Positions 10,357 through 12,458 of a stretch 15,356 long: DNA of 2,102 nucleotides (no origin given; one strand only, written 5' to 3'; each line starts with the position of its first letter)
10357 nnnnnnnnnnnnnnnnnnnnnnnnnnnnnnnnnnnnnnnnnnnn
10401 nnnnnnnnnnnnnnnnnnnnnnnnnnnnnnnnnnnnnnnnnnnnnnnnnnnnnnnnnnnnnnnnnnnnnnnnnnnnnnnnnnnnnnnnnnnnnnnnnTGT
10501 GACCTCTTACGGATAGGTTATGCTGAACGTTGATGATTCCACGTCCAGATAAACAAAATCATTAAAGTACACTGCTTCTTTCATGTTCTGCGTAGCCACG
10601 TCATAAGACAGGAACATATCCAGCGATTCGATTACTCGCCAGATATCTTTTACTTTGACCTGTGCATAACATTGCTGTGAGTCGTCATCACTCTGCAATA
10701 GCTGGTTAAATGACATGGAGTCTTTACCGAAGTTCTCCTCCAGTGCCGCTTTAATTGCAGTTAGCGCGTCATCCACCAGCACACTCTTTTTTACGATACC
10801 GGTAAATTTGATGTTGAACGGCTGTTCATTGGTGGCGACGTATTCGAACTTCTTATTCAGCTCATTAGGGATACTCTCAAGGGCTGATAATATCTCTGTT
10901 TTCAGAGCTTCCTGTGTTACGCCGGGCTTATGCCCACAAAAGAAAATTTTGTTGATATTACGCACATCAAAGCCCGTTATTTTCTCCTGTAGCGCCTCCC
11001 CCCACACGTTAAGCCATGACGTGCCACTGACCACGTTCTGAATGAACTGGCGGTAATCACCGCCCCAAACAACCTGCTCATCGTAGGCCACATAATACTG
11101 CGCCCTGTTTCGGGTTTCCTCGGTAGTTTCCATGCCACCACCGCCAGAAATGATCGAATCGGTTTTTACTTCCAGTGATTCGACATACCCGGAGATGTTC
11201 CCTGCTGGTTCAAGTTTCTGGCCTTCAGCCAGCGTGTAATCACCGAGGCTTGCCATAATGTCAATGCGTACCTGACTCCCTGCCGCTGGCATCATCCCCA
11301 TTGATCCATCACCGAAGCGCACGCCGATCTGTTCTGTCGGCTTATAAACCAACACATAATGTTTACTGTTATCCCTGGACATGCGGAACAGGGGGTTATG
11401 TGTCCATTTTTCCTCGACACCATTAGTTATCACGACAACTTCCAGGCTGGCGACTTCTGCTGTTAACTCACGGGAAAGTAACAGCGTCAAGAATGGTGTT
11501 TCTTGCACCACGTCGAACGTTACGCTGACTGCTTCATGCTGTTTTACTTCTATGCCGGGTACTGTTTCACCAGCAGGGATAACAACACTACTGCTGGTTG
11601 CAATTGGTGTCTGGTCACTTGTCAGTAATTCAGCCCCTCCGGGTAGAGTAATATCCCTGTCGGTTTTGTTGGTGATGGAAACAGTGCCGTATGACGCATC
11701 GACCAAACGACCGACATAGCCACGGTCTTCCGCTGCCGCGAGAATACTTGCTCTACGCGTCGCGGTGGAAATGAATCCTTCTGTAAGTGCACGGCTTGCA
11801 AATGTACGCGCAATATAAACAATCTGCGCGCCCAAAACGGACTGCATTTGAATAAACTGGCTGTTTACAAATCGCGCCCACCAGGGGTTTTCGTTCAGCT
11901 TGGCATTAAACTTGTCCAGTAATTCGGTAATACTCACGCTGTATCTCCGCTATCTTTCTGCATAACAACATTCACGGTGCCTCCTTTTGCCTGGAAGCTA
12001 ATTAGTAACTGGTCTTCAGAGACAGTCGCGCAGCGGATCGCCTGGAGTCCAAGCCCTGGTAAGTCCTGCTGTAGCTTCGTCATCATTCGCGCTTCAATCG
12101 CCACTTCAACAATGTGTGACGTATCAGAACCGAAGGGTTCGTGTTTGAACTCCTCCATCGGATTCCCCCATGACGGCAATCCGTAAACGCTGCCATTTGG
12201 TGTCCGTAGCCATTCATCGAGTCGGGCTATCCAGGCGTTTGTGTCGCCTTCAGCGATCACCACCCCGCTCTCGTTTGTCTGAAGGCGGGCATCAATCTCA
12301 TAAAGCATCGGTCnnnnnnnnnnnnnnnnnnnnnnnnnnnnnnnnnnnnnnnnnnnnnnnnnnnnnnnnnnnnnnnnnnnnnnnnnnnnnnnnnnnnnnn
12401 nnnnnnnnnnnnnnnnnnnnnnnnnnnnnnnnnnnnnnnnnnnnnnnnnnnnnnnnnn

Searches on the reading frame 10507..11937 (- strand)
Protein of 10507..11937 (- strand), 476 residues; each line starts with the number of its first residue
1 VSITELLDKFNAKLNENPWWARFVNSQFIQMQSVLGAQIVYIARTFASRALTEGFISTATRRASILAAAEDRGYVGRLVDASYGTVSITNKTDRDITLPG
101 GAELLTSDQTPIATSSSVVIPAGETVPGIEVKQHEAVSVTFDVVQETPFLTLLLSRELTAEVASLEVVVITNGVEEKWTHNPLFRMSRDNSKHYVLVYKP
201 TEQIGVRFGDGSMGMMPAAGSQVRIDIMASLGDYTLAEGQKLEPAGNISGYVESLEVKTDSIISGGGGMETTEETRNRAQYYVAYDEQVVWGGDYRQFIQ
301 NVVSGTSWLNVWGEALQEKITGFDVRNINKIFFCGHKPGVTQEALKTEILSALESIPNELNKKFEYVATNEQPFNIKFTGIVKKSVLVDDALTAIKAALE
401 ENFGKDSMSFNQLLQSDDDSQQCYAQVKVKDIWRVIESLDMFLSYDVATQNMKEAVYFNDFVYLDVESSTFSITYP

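Call 66: search_protein_families(library=phrogs, proteins=[window:10507-11937:-], max_evalue=0.00001)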
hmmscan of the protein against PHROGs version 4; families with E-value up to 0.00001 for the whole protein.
window:10507-11937:- (476 aa): 3 families
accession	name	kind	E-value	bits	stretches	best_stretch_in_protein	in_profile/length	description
phrog_1369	-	tail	3e-189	630.8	1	2-475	4-479/489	baseplate protein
phrog_219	-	tail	4.6e-26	92.5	1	37-324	46-342/598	baseplate wedge subunit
phrog_6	-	tail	7.7e-09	35.7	1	5-406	74-351/548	baseplate wedge subunit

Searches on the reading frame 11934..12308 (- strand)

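Call 66: search_protein_families(library=phrogs, proteins=[window:11934-12308:-], max_evalue=0.00001)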
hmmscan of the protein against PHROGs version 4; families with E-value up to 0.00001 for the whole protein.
window:11934-12308:- (124 aa): 1 family
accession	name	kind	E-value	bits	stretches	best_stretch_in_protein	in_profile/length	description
phrog_1896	-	unknown function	1.3e-48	164.9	1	1-118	1-116/117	-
